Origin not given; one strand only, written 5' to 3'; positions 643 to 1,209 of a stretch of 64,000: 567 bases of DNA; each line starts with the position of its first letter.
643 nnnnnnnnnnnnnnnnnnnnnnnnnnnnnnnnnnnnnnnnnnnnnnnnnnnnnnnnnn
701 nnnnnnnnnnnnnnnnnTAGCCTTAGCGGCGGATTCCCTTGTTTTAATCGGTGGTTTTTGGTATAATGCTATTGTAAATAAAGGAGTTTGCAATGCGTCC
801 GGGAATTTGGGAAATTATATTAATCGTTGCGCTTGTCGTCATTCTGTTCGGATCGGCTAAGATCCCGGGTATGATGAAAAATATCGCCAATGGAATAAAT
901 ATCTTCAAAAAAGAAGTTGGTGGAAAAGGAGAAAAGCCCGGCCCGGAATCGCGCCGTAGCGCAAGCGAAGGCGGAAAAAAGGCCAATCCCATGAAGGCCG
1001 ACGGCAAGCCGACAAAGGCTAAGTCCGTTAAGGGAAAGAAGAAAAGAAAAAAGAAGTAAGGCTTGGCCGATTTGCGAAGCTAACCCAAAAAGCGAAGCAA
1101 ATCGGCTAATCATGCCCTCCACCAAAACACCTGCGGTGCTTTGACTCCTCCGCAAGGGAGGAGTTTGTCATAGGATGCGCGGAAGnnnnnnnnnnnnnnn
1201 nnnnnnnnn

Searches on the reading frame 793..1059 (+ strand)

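Call 14: search_protein_families(library=pfam, proteins=[window:793-1059:+])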
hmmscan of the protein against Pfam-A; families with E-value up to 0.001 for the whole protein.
window:793-1059:+ (88 aa): 1 family
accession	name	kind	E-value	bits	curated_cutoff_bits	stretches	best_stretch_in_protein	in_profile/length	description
PF02416.21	TatA_B_E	-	1.9e-08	33.8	21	1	4-47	2-45/53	mttA/Hcf106 family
